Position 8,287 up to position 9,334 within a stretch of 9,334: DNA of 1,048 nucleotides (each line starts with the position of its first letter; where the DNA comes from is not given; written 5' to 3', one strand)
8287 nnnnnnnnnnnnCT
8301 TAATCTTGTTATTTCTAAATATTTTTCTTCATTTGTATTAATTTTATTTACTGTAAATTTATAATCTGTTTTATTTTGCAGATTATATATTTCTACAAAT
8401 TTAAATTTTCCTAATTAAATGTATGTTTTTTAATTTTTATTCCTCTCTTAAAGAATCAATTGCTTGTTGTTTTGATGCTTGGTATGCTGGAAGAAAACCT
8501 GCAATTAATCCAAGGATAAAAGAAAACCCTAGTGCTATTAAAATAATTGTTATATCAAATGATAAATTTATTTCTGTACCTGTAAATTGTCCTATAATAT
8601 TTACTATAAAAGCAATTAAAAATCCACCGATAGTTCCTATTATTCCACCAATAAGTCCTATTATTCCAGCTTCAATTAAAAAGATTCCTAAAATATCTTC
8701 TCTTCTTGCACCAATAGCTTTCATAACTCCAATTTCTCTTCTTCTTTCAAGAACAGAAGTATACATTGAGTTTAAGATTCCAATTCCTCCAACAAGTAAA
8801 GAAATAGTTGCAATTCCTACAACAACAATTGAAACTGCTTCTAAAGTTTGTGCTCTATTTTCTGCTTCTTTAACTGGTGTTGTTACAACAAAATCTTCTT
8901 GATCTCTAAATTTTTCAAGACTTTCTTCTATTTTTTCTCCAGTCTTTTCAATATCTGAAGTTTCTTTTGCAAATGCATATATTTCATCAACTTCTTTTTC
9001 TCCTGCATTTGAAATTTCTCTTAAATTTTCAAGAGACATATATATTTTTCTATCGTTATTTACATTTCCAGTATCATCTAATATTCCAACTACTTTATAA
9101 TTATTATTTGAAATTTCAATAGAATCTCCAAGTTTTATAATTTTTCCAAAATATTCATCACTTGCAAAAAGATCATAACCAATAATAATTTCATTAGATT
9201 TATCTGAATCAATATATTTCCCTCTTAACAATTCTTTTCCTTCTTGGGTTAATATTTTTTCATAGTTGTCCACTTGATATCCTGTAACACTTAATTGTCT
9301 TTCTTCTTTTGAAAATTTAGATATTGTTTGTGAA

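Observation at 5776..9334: Two paralogous MacB/FtsX permeases bracket a triple beta-sandwich surface protein: a candidate archaeal mechanotransmission module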

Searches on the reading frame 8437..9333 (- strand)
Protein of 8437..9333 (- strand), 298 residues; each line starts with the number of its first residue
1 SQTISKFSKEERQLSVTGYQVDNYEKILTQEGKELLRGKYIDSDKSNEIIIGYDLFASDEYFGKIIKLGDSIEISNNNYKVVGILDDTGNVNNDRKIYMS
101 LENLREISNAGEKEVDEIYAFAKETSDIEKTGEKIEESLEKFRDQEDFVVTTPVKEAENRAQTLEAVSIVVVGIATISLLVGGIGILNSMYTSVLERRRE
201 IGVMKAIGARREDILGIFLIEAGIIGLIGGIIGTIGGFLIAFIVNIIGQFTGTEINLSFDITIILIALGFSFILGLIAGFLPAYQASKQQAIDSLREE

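Call 5: search_protein_families(library=pfam, proteins=[window:8437-9333:-], max_evalue=0.1)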
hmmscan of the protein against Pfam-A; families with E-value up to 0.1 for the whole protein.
window:8437-9333:- (298 aa): 4 families
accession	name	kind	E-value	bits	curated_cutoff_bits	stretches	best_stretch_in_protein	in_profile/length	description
PF02687.27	FtsX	-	5.3e-25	88.2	25.5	1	174-290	3-119/120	FtsX-like permease C-terminal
PF12704.14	MacB_PCD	-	1e-11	45.9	27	1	10-137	84-206/207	MacB-like periplasmic core domain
PF24091.1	DUF7376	-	0.046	13.9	27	1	90-151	71-132/219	Family of unknown function (DUF7376)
PF13903.11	Claudin_2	-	0.069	13.4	29.1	1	157-281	77-182/192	PMP-22/EMP/MP20/Claudin tight junction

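Call 6: search_protein_families(library=ncbifam, proteins=[window:8437-9333:-], max_evalue=0.1)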
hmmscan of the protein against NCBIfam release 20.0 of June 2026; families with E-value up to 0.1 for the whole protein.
window:8437-9333:- (298 aa): 11 families
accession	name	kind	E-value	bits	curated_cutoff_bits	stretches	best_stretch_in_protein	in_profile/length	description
NF007826.0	PRK10535.1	equivalog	1.2e-31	109.7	966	1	67-297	419-647/648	macrolide ABC transporter ATP-binding protein/permease MacB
TIGR03434.1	ADOP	subfamily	3.2e-22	78.4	622.3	1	45-297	141-401/803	ADOP family duplicated permease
TIGR02212.1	lolCE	equivalog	5.9e-17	61.7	362.45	1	75-298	180-411/411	lipoprotein-releasing ABC transporter permease subunit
NF038346.1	FtsX_actino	exception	5.6e-11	42.4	250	1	162-281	174-296/308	permease-like cell division protein FtsX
NF008076.0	PRK10814.1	exception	2.8e-07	29.9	473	1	179-298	275-399/399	lipoprotein-releasing ABC transporter permease subunit LolC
TIGR01185.1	devC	equivalog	7.4e-07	28.5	290.35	1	71-278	162-367/380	ABC transporter permease DevC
TIGR00439.2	FtsX_Gneg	equivalog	1e-05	24.9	255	1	178-281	175-285/292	permease-like cell division protein FtsX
NF038347.1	FtsX_Gpos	exception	1.3e-05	24.7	225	1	157-280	157-284/296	permease-like cell division protein FtsX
NF008357.0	PRK11146.1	exception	0.00079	18.4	439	1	180-288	278-404/414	lipoprotein-releasing ABC transporter permease subunit LolE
NF041854.1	ABC_perm_YbbP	equivalog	0.0019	16.2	999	1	66-296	138-369/806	putative ABC transporter permease subunit YbbP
TIGR02213.1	lolE_release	exception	0.024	13.5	540.35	0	180-254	275-356/411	lipoprotein-releasing ABC transporter permease subunit LolE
